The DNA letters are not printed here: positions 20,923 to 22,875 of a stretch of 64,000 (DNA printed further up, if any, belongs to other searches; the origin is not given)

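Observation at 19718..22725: cNMP-gated two-component operon whose output domain is a flavoprotein rather than a DNA-binding domain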

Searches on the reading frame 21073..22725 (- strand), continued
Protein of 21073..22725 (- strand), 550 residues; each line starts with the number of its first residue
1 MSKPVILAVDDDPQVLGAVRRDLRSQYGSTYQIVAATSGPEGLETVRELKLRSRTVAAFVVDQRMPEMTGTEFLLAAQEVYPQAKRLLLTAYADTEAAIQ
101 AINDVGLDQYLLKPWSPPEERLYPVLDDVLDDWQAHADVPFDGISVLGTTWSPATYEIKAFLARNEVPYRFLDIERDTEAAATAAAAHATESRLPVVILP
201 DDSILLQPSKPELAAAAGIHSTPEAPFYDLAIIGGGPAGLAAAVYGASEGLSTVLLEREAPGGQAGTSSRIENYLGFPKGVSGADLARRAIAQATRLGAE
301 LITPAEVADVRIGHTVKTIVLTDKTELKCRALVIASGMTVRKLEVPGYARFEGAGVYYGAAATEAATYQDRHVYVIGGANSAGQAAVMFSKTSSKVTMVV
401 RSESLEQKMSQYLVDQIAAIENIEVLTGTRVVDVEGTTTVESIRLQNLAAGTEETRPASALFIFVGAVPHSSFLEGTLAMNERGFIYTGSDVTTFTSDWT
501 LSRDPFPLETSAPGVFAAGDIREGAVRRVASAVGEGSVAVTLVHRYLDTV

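Call 40: find_homologous_proteins(query=A1, max_evalue=1e-30)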
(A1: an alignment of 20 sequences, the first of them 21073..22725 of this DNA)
Query A1 (20 sequences) (550 aa, profile of the alignment): 8000 proteins with E <= 1e-30 among 8000 candidates; the best 120 are listed.
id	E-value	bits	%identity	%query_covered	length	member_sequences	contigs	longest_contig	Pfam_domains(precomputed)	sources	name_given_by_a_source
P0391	9.3e-241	818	56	100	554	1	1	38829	PF01946.24,PF01266.31,PF13450.13,PF00890.31,PF07992.21,PF00070.34,PF13738.13,PF03486.21,PF00072.31,PF12831.14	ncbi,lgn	-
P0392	1.1e-240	818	55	100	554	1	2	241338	PF01946.24,PF01266.31,PF00890.31,PF07992.21,PF00070.34,PF13738.13,PF03486.21,PF00072.31,PF12831.14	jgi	jgi:thioredoxin reductase (NADPH)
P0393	1.6e-240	817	56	100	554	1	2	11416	PF01946.24,PF01266.31,PF13450.13,PF00890.31,PF07992.21,PF00070.34,PF13738.13,PF03486.21,PF00072.31,PF12831.14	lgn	-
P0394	1.7e-240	817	56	99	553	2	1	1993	PF01946.24,PF01266.31,PF00890.31,PF07992.21,PF00070.34,PF13738.13,PF03486.21,PF00072.31,PF12831.14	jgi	jgi:thioredoxin reductase (NADPH)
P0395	2.2e-240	817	54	100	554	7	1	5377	PF01946.24,PF01266.31,PF00890.31,PF07992.21,PF00070.34,PF13738.13,PF03486.21,PF00072.31,PF12831.14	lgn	-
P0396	2.2e-240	817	54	100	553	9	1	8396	PF01946.24,PF01266.31,PF13450.13,PF07992.21,PF00070.34,PF13738.13,PF03486.21,PF00072.31,PF12831.14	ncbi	-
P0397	2.4e-240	817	56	100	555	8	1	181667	PF01946.24,PF01266.31,PF00890.31,PF07992.21,PF00070.34,PF13738.13,PF03486.21,PF00072.31,PF12831.14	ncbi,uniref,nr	ncbi:response regulator [Scytonema sp. UIC 10036]|uniref:response regulator n=1 Tax=Scytonema sp. UI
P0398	3.0e-240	816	57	100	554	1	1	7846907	PF01946.24,PF01266.31,PF13450.13,PF00890.31,PF07992.21,PF00070.34,PF13738.13,PF03486.21,PF00072.31,PF12831.14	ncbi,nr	ncbi:fused response regulator/thioredoxin-disulfide reductase [Nostocales cyanobacterium HT-58-2]|nr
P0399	3.6e-240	816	57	100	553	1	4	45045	PF01946.24,PF01266.31,PF13450.13,PF00890.31,PF07992.21,PF00070.34,PF13738.13,PF03486.21,PF00072.31,PF12831.14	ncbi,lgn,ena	-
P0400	4.0e-240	816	57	100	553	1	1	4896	PF01946.24,PF01266.31,PF13450.13,PF00890.31,PF07992.21,PF00070.34,PF13738.13,PF03486.21,PF00072.31,PF12831.14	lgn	-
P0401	4.9e-240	816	56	100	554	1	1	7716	PF01946.24,PF01266.31,PF13450.13,PF00890.31,PF07992.21,PF00070.34,PF13738.13,PF03486.21,PF00072.31,PF12831.14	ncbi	-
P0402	5.0e-240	816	57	100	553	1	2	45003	PF01946.24,PF01266.31,PF13450.13,PF00890.31,PF07992.21,PF00070.34,PF13738.13,PF03486.21,PF00072.31,PF12831.14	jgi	jgi:thioredoxin reductase (NADPH)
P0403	5.6e-240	816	56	100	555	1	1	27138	PF01946.24,PF01266.31,PF00890.31,PF07992.21,PF00070.34,PF13738.13,PF03486.21,PF00072.31,PF12831.14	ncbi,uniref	ncbi:FAD-dependent oxidoreductase [Scytonema sp. NUACC26]|uniref:FAD-dependent oxidoreductase n=1 Ta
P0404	5.9e-240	816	58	100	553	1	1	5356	PF01266.31,PF00890.31,PF07992.21,PF00070.34,PF13738.13,PF03486.21,PF00072.31,PF12831.14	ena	-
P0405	7.4e-240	815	57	100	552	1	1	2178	PF01266.31,PF07992.21,PF00070.34,PF13738.13,PF03486.21,PF00072.31,PF12831.14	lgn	-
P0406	8.5e-240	815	56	100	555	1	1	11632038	PF01266.31,PF00890.31,PF07992.21,PF00070.34,PF13738.13,PF03486.21,PF00072.31,PF12831.14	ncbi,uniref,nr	ncbi:fused response regulator/thioredoxin-disulfide reductase [Scytonema hofmannii PCC 7110]|uniref:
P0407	1.0e-239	815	56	100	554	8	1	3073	PF01266.31,PF13450.13,PF00890.31,PF07992.21,PF00070.34,PF13738.13,PF03486.21,PF00072.31,PF12831.14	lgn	-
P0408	1.4e-239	814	57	100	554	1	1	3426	PF01946.24,PF01266.31,PF00890.31,PF07992.21,PF00070.34,PF13738.13,PF03486.21,PF00072.31,PF12831.14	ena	-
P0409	1.4e-239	814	57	100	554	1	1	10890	PF01946.24,PF01266.31,PF13450.13,PF00890.31,PF07992.21,PF00070.34,PF13738.13,PF03486.21,PF00072.31,PF12831.14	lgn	-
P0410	1.5e-239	814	56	100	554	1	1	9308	PF01946.24,PF01266.31,PF13450.13,PF00890.31,PF07992.21,PF00070.34,PF13738.13,PF03486.21,PF00072.31,PF12831.14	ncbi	-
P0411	1.9e-239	814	57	100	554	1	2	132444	PF01946.24,PF01266.31,PF13450.13,PF00890.31,PF07992.21,PF00070.34,PF13738.13,PF03486.21,PF00072.31,PF12831.14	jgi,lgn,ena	jgi:thioredoxin reductase (NADPH)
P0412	2.0e-239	814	56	100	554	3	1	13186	PF01946.24,PF01266.31,PF00890.31,PF07992.21,PF00070.34,PF13738.13,PF03486.21,PF00072.31,PF12831.14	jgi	-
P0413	2.1e-239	814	57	100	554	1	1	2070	PF01946.24,PF01266.31,PF00890.31,PF07992.21,PF00070.34,PF13738.13,PF03486.21,PF00072.31,PF12831.14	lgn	-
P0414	2.5e-239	813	58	100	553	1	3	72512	PF01946.24,PF01266.31,PF00890.31,PF07992.21,PF00070.34,PF13738.13,PF03486.21,PF00072.31,PF12831.14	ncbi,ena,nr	ncbi:MAG: FAD-dependent oxidoreductase [Xenococcaceae cyanobacterium MO_188.B32]|nr:FAD-dependent ox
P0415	2.7e-239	813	57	100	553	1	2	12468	PF01946.24,PF01266.31,PF13450.13,PF00890.31,PF07992.21,PF00070.34,PF13738.13,PF03486.21,PF00072.31,PF12831.14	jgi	jgi:thioredoxin reductase (NADPH)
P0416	2.7e-239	813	57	99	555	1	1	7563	PF01266.31,PF00890.31,PF07992.21,PF00070.34,PF13738.13,PF03486.21,PF00072.31,PF12831.14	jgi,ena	jgi:thioredoxin reductase (NADPH)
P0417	2.8e-239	813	57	100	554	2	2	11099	PF01266.31,PF00890.31,PF07992.21,PF00070.34,PF13738.13,PF03486.21,PF00072.31,PF12831.14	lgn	-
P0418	3.1e-239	813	57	100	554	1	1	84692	PF01946.24,PF01266.31,PF13450.13,PF00890.31,PF07992.21,PF00070.34,PF13738.13,PF03486.21,PF00072.31,PF12831.14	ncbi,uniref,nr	ncbi:response regulator [Iningainema tapete]|uniref:FAD-dependent oxidoreductase n=1 Tax=Iningainema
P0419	3.5e-239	813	56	100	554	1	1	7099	PF01946.24,PF01266.31,PF00890.31,PF07992.21,PF00070.34,PF13738.13,PF03486.21,PF00072.31,PF12831.14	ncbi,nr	ncbi:fused response regulator/thioredoxin-disulfide reductase [Calothrix sp. HK-06]|nr:fused respons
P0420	3.8e-239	813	56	100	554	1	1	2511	PF01946.24,PF01266.31,PF13450.13,PF00890.31,PF07992.21,PF00070.34,PF13738.13,PF03486.21,PF00072.31,PF12831.14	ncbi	-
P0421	3.9e-239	813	55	100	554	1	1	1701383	PF01266.31,PF00890.31,PF07992.21,PF00070.34,PF13738.13,PF03486.21,PF00072.31,PF12831.14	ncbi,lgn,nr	ncbi:response regulator [Tolypothrix campylonemoides VB511288]|nr:response regulator [Tolypothrix ca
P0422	4.2e-239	813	55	100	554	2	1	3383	PF01946.24,PF01266.31,PF13450.13,PF00890.31,PF07992.21,PF00070.34,PF13738.13,PF03486.21,PF00072.31,PF12831.14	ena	-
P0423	4.5e-239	813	56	99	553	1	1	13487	PF01946.24,PF01266.31,PF07992.21,PF00070.34,PF13738.13,PF00072.31,PF12831.14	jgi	jgi:thioredoxin reductase (NADPH)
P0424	4.7e-239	813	56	100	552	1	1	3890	PF01266.31,PF00890.31,PF07992.21,PF00070.34,PF13738.13,PF03486.21,PF00072.31,PF12831.14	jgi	jgi:thioredoxin reductase (NADPH)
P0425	4.8e-239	813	55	100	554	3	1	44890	PF01946.24,PF01266.31,PF13450.13,PF00890.31,PF07992.21,PF00070.34,PF13738.13,PF03486.21,PF00072.31,PF12831.14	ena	-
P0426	4.8e-239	813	56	100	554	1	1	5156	PF01266.31,PF13450.13,PF00890.31,PF07992.21,PF00070.34,PF13738.13,PF03486.21,PF00072.31,PF12831.14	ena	-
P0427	5.0e-239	812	56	100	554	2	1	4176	PF01946.24,PF01266.31,PF00890.31,PF07992.21,PF00070.34,PF13738.13,PF03486.21,PF00072.31,PF12831.14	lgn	-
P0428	5.4e-239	812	55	100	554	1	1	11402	PF01946.24,PF01266.31,PF13450.13,PF00890.31,PF07992.21,PF00070.34,PF13738.13,PF03486.21,PF00072.31,PF12831.14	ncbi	-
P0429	6.3e-239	812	57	100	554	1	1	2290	PF01266.31,PF00890.31,PF07992.21,PF00070.34,PF13738.13,PF03486.21,PF00072.31,PF12831.14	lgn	-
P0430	6.5e-239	812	57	100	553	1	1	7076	PF01266.31,PF00890.31,PF07992.21,PF00070.34,PF13738.13,PF03486.21,PF00072.31,PF12831.14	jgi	jgi:thioredoxin reductase (NADPH)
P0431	6.9e-239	812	55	100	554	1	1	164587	PF01946.24,PF01266.31,PF13450.13,PF00890.31,PF07992.21,PF00070.34,PF13738.13,PF03486.21,PF00072.31,PF12831.14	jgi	jgi:thioredoxin reductase (NADPH)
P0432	7.2e-239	812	56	100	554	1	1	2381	PF01946.24,PF01266.31,PF00890.31,PF07992.21,PF00070.34,PF13738.13,PF03486.21,PF00072.31,PF12831.14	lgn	-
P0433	7.9e-239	812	57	99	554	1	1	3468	PF01946.24,PF01266.31,PF00890.31,PF07992.21,PF00070.34,PF13738.13,PF03486.21,PF00072.31,PF12831.14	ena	-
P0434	8.2e-239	812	57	99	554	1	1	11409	PF01946.24,PF01266.31,PF13450.13,PF00890.31,PF07992.21,PF00070.34,PF13738.13,PF03486.21,PF00072.31,PF12831.14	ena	-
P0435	8.7e-239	812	56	100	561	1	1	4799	PF01266.31,PF13450.13,PF00890.31,PF07992.21,PF00070.34,PF13738.13,PF03486.21,PF00072.31,PF12831.14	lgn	-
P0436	8.8e-239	812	57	100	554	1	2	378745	PF01266.31,PF00890.31,PF07992.21,PF00070.34,PF13738.13,PF03486.21,PF00072.31,PF12831.14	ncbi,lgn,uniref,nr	ncbi:response regulator [Fischerella sp. PCC 9605]|uniref:response regulator n=1 Tax=Fischerella sp.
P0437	9.0e-239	812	55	100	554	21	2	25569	PF01266.31,PF00890.31,PF07992.21,PF00070.34,PF13738.13,PF03486.21,PF00072.31,PF12831.14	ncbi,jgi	jgi:thioredoxin reductase (NADPH)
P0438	9.2e-239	812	57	100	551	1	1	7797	PF01266.31,PF07992.21,PF00070.34,PF13738.13,PF03486.21,PF00072.31,PF12831.14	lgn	-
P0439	1.0e-238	811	56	100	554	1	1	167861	PF01946.24,PF01266.31,PF00890.31,PF07992.21,PF00070.34,PF13738.13,PF03486.21,PF00072.31,PF12831.14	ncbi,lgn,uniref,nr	ncbi:response regulator [Brasilonema sp. UFV-L1]|uniref:response regulator n=1 Tax=Brasilonema sp. U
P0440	1.1e-238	811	56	100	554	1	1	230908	PF01946.24,PF01266.31,PF13450.13,PF00890.31,PF07992.21,PF00070.34,PF13738.13,PF03486.21,PF00072.31,PF12831.14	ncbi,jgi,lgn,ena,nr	ncbi:MAG: FAD-dependent oxidoreductase [Desmonostoc vinosum HA7617-LM4]|jgi:thioredoxin reductase (N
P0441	1.1e-238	811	56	100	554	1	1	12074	PF01266.31,PF13450.13,PF00890.31,PF07992.21,PF00070.34,PF13738.13,PF03486.21,PF00072.31,PF12831.14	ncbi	-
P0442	1.1e-238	811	58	100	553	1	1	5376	PF01266.31,PF00890.31,PF07992.21,PF00070.34,PF13738.13,PF03486.21,PF00072.31,PF12831.14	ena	-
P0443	1.2e-238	811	56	100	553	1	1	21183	PF01266.31,PF00890.31,PF07992.21,PF00070.34,PF13738.13,PF03486.21,PF00072.31,PF12831.14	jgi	-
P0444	1.3e-238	811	57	100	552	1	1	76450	PF01946.24,PF01266.31,PF13450.13,PF07992.21,PF00070.34,PF13738.13,PF03486.21,PF00072.31,PF01494.26,PF12831.14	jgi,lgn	jgi:thioredoxin reductase (NADPH)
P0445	1.3e-238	811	57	100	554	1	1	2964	PF01266.31,PF07992.21,PF00070.34,PF13738.13,PF03486.21,PF00072.31,PF12831.14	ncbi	-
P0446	1.5e-238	811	56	100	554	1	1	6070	PF01946.24,PF01266.31,PF00890.31,PF07992.21,PF00070.34,PF13738.13,PF03486.21,PF00072.31,PF12831.14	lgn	-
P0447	1.5e-238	811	57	100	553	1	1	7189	PF01946.24,PF01266.31,PF00890.31,PF07992.21,PF00070.34,PF13738.13,PF03486.21,PF00072.31,PF12831.14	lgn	-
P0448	1.6e-238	811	55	100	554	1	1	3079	PF01266.31,PF00890.31,PF07992.21,PF00070.34,PF13738.13,PF03486.21,PF00072.31,PF12831.14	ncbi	-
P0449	1.6e-238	811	56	100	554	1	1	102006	PF01266.31,PF00890.31,PF07992.21,PF00070.34,PF13738.13,PF03486.21,PF00072.31,PF12831.14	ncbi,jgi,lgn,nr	ncbi:MAG: FAD-dependent oxidoreductase [Tolypothrix carrinoi HA7290-LM1]|jgi:thioredoxin reductase (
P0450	1.6e-238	811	55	100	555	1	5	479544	PF01946.24,PF01266.31,PF00890.31,PF07992.21,PF00070.34,PF13738.13,PF03486.21,PF00072.31,PF12831.14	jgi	jgi:thioredoxin reductase (NADPH)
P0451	1.6e-238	811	57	100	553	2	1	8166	PF01266.31,PF00890.31,PF07992.21,PF00070.34,PF13738.13,PF03486.21,PF00072.31,PF12831.14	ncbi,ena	-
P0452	1.7e-238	811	57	100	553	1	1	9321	PF01946.24,PF01266.31,PF00890.31,PF07992.21,PF00070.34,PF13738.13,PF03486.21,PF00072.31,PF12831.14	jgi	jgi:thioredoxin reductase (NADPH)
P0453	1.8e-238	811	57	100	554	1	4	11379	PF01946.24,PF01266.31,PF00890.31,PF07992.21,PF00070.34,PF13738.13,PF03486.21,PF00072.31,PF12831.14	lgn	-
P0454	1.9e-238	811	56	100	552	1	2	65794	PF01266.31,PF07992.21,PF00070.34,PF13738.13,PF03486.21,PF00072.31,PF12831.14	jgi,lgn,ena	jgi:thioredoxin reductase (NADPH)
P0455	2.2e-238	810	57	100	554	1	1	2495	PF01946.24,PF01266.31,PF00890.31,PF07992.21,PF00070.34,PF13738.13,PF03486.21,PF00072.31,PF12831.14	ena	-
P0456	2.6e-238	810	56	100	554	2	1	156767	PF01266.31,PF00890.31,PF07992.21,PF00070.34,PF13738.13,PF03486.21,PF00072.31,PF12831.14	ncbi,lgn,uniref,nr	ncbi:FAD-dependent oxidoreductase [Hassallia byssoidea VB512170]|uniref:FAD-dependent oxidoreductase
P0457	2.6e-238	810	55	100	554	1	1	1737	PF01266.31,PF00890.31,PF07992.21,PF00070.34,PF13738.13,PF03486.21,PF00072.31,PF12831.14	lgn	-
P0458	2.7e-238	810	56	100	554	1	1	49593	PF01266.31,PF00890.31,PF07992.21,PF00070.34,PF13738.13,PF03486.21,PF00072.31,PF12831.14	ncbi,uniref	ncbi:FAD-dependent oxidoreductase [Tolypothrix sp. VBCCA 56010]|uniref:FAD-dependent oxidoreductase 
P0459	2.7e-238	810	56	100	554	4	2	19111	PF01946.24,PF01266.31,PF00890.31,PF07992.21,PF00070.34,PF13738.13,PF03486.21,PF00072.31,PF12831.14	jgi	jgi:thioredoxin reductase (NADPH)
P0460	3.0e-238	810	55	99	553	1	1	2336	PF01946.24,PF01266.31,PF07992.21,PF00070.34,PF13738.13,PF03486.21,PF13454.13,PF00072.31,PF12831.14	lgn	-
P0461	3.0e-238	810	56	100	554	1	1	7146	PF01266.31,PF00890.31,PF07992.21,PF00070.34,PF13738.13,PF03486.21,PF00072.31,PF12831.14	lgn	-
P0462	3.1e-238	810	55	100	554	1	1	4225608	PF01266.31,PF00890.31,PF07992.21,PF00070.34,PF13738.13,PF03486.21,PF00072.31,PF12831.14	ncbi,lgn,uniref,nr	ncbi:response regulator [Synechocystis sp. PCC 7509]|uniref:response regulator n=1 Tax=Synechocystis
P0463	3.1e-238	810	56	100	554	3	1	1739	PF01266.31,PF00890.31,PF07992.21,PF00070.34,PF13738.13,PF03486.21,PF00072.31,PF12831.14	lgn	-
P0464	3.3e-238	810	57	100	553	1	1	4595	PF01946.24,PF01266.31,PF13450.13,PF00890.31,PF07992.21,PF00070.34,PF13738.13,PF03486.21,PF00072.31,PF12831.14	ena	-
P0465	3.3e-238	810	57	99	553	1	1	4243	PF01946.24,PF01266.31,PF00890.31,PF07992.21,PF00070.34,PF13738.13,PF03486.21,PF00072.31,PF12831.14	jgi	jgi:thioredoxin reductase (NADPH)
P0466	3.4e-238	810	56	100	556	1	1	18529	PF01266.31,PF00890.31,PF07992.21,PF00070.34,PF13738.13,PF03486.21,PF00072.31,PF12831.14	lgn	-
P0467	3.5e-238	810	56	100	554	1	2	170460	PF01946.24,PF01266.31,PF13450.13,PF00890.31,PF07992.21,PF00070.34,PF13738.13,PF03486.21,PF00072.31,PF12831.14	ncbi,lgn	ncbi:MAG: FAD-dependent oxidoreductase [Heteroscytonema crispum UTEX LB 1556]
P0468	3.6e-238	810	57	99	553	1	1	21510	PF01946.24,PF01266.31,PF00890.31,PF07992.21,PF00070.34,PF13738.13,PF03486.21,PF00072.31,PF12831.14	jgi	jgi:thioredoxin reductase (NADPH)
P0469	4.1e-238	809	56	100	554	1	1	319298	PF13450.13,PF07992.21,PF00070.34,PF03486.21,PF00072.31,PF01494.26,PF12831.14,PF00462.31,PF01946.24,PF01266.31,PF00890.31,PF13738.13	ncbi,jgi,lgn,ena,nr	ncbi:MAG: FAD-dependent oxidoreductase [Brasilonema octagenarum HA4186-MV1]|jgi:thioredoxin reductas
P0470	4.1e-238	809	56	100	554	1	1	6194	PF01946.24,PF01266.31,PF00890.31,PF07992.21,PF00070.34,PF13738.13,PF03486.21,PF00072.31,PF12831.14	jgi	jgi:thioredoxin reductase (NADPH)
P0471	4.3e-238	809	55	100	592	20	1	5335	PF01266.31,PF00890.31,PF07992.21,PF00070.34,PF13738.13,PF03486.21,PF00072.31,PF12831.14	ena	-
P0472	4.7e-238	809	57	100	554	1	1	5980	PF01946.24,PF01266.31,PF13450.13,PF00890.31,PF07992.21,PF00070.34,PF13738.13,PF03486.21,PF00072.31,PF12831.14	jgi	jgi:thioredoxin reductase (NADPH)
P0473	4.9e-238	809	56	100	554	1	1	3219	PF01946.24,PF01266.31,PF00890.31,PF07992.21,PF00070.34,PF13738.13,PF03486.21,PF00072.31,PF12831.14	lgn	-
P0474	4.9e-238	809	56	100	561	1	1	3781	PF01266.31,PF13450.13,PF00890.31,PF07992.21,PF00070.34,PF13738.13,PF03486.21,PF00072.31,PF12831.14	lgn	-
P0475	4.9e-238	809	56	100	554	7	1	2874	PF01946.24,PF01266.31,PF13450.13,PF00890.31,PF07992.21,PF00070.34,PF13738.13,PF03486.21,PF00072.31,PF12831.14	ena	-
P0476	5.0e-238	809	55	100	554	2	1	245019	PF01946.24,PF01266.31,PF00890.31,PF07992.21,PF00070.34,PF13738.13,PF03486.21,PF00072.31,PF12831.14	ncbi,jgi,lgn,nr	ncbi:MAG: FAD-dependent oxidoreductase [Kastovskya adunca ATA6-11-RM4]|jgi:thioredoxin reductase (NA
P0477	5.2e-238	809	57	100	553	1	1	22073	PF01946.24,PF01266.31,PF00890.31,PF07992.21,PF00070.34,PF13738.13,PF03486.21,PF00072.31,PF12831.14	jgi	jgi:thioredoxin reductase (NADPH)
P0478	5.4e-238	809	57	100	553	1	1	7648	PF01946.24,PF01266.31,PF13450.13,PF00890.31,PF07992.21,PF00070.34,PF13738.13,PF03486.21,PF00072.31,PF12831.14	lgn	-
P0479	5.5e-238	809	57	100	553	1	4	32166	PF01946.24,PF01266.31,PF13450.13,PF07992.21,PF00070.34,PF13738.13,PF03486.21,PF00072.31,PF12831.14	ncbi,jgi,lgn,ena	-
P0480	5.6e-238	809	56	100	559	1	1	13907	PF01946.24,PF01266.31,PF13450.13,PF00890.31,PF07992.21,PF00070.34,PF13738.13,PF03486.21,PF00072.31,PF12831.14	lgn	-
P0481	5.8e-238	809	56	100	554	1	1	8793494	PF01946.24,PF01266.31,PF00890.31,PF07992.21,PF00070.34,PF13738.13,PF03486.21,PF00072.31,PF12831.14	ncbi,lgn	-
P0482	6.2e-238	809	56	100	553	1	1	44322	PF01946.24,PF01266.31,PF00890.31,PF07992.21,PF00070.34,PF13738.13,PF03486.21,PF00072.31,PF12831.14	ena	-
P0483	6.3e-238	809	57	100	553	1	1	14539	PF01946.24,PF01266.31,PF13450.13,PF00890.31,PF07992.21,PF00070.34,PF13738.13,PF03486.21,PF00072.31,PF12831.14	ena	-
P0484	6.4e-238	809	57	100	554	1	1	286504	PF01266.31,PF07992.21,PF00070.34,PF13738.13,PF03486.21,PF00072.31,PF12831.14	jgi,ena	-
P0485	6.9e-238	809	56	100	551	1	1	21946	PF01946.24,PF01266.31,PF07992.21,PF00070.34,PF13738.13,PF03486.21,PF00072.31,PF12831.14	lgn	-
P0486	7.1e-238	809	57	100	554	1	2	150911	PF01946.24,PF01266.31,PF13450.13,PF00890.31,PF07992.21,PF00070.34,PF13738.13,PF03486.21,PF00072.31,PF12831.14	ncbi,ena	-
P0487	7.5e-238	809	55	100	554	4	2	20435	PF01946.24,PF01266.31,PF00890.31,PF07992.21,PF00070.34,PF13738.13,PF03486.21,PF00072.31,PF12831.14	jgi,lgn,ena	-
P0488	7.5e-238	809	56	100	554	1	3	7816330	PF00462.31,PF01946.24,PF01266.31,PF13450.13,PF00890.31,PF07992.21,PF00070.34,PF13738.13,PF03486.21,PF00072.31,PF12831.14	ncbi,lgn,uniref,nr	ncbi:fused response regulator/thioredoxin-disulfide reductase [Brasilonema octagenarum UFV-E1]|unire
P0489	7.5e-238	809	53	100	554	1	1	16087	PF01946.24,PF01266.31,PF07992.21,PF00070.34,PF13738.13,PF03486.21,PF00072.31,PF12831.14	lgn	-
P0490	7.6e-238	809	56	100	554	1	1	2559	PF01946.24,PF01266.31,PF00890.31,PF07992.21,PF00070.34,PF13738.13,PF03486.21,PF00072.31,PF12831.14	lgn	-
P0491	7.8e-238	809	56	100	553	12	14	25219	PF01266.31,PF07992.21,PF00070.34,PF13738.13,PF03486.21,PF00072.31,PF12831.14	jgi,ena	jgi:thioredoxin reductase (NADPH)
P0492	7.9e-238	809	55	100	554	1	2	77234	PF01266.31,PF00890.31,PF07992.21,PF00070.34,PF13738.13,PF03486.21,PF00072.31,PF12831.14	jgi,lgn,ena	jgi:thioredoxin reductase (NADPH)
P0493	8.3e-238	808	57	100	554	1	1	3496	PF01946.24,PF01266.31,PF00890.31,PF07992.21,PF00070.34,PF13738.13,PF03486.21,PF00072.31,PF12831.14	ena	-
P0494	8.4e-238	808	57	100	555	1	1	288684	PF01266.31,PF00890.31,PF07992.21,PF00070.34,PF13738.13,PF03486.21,PF00072.31,PF12831.14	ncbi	ncbi:FAD-dependent oxidoreductase [Scytonema sp. NUACC21]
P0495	8.4e-238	808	55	100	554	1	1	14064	PF01266.31,PF13450.13,PF00890.31,PF07992.21,PF00070.34,PF13738.13,PF03486.21,PF00072.31,PF12831.14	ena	-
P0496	1.0e-237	808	55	100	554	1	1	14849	PF01266.31,PF13450.13,PF00890.31,PF07992.21,PF00070.34,PF13738.13,PF03486.21,PF00072.31,PF12831.14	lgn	-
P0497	1.1e-237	808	56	100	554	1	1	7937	PF01266.31,PF13450.13,PF00890.31,PF07992.21,PF00070.34,PF13738.13,PF03486.21,PF00072.31,PF12831.14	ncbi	-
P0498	1.1e-237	808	57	100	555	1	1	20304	PF01946.24,PF01266.31,PF07992.21,PF00070.34,PF13738.13,PF03486.21,PF00072.31,PF01494.26,PF12831.14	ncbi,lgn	-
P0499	1.1e-237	808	57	100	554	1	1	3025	PF01946.24,PF01266.31,PF00890.31,PF07992.21,PF00070.34,PF13738.13,PF03486.21,PF00072.31,PF12831.14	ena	-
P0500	1.1e-237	808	55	100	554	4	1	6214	PF01266.31,PF13450.13,PF00890.31,PF07992.21,PF00070.34,PF13738.13,PF03486.21,PF00072.31,PF12831.14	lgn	-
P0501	1.1e-237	808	57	100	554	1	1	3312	PF01946.24,PF01266.31,PF00890.31,PF07992.21,PF00070.34,PF13738.13,PF03486.21,PF00072.31,PF12831.14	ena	-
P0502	1.1e-237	808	56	100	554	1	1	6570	PF01266.31,PF13450.13,PF00890.31,PF07992.21,PF00070.34,PF13738.13,PF03486.21,PF00072.31,PF12831.14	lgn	-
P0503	1.1e-237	808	56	100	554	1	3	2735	PF01946.24,PF01266.31,PF00890.31,PF07992.21,PF00070.34,PF13738.13,PF03486.21,PF00072.31,PF12831.14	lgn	-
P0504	1.2e-237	808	57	100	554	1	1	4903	PF01946.24,PF01266.31,PF00890.31,PF07992.21,PF00070.34,PF13738.13,PF03486.21,PF00072.31,PF12831.14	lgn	-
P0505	1.2e-237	808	57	100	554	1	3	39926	PF01946.24,PF01266.31,PF07992.21,PF00070.34,PF13738.13,PF03486.21,PF00072.31,PF12831.14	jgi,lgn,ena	jgi:thioredoxin reductase (NADPH)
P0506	1.2e-237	808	55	100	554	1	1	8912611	PF01946.24,PF01266.31,PF13450.13,PF00890.31,PF07992.21,PF00070.34,PF13738.13,PF03486.21,PF00072.31,PF12831.14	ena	-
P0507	1.2e-237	808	57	100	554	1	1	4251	PF01266.31,PF07992.21,PF00070.34,PF13738.13,PF03486.21,PF00072.31,PF12831.14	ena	-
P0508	1.3e-237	808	56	100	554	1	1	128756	PF01266.31,PF00890.31,PF07992.21,PF00070.34,PF13738.13,PF03486.21,PF00072.31,PF12831.14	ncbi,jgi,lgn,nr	ncbi:MAG: FAD-dependent oxidoreductase [Spirirestis rafaelensis WJT71-NPBG6]|jgi:thioredoxin reducta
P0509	1.3e-237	808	56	100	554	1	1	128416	PF01266.31,PF00890.31,PF07992.21,PF00070.34,PF13738.13,PF03486.21,PF00072.31,PF12831.14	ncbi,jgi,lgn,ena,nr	ncbi:MAG: FAD-dependent oxidoreductase [Hassallia sp. WJT32-NPBG1]|jgi:thioredoxin reductase (NADPH)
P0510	1.3e-237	808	56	100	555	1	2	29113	PF01266.31,PF13450.13,PF00890.31,PF07992.21,PF00070.34,PF13738.13,PF03486.21,PF00072.31,PF12831.14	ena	-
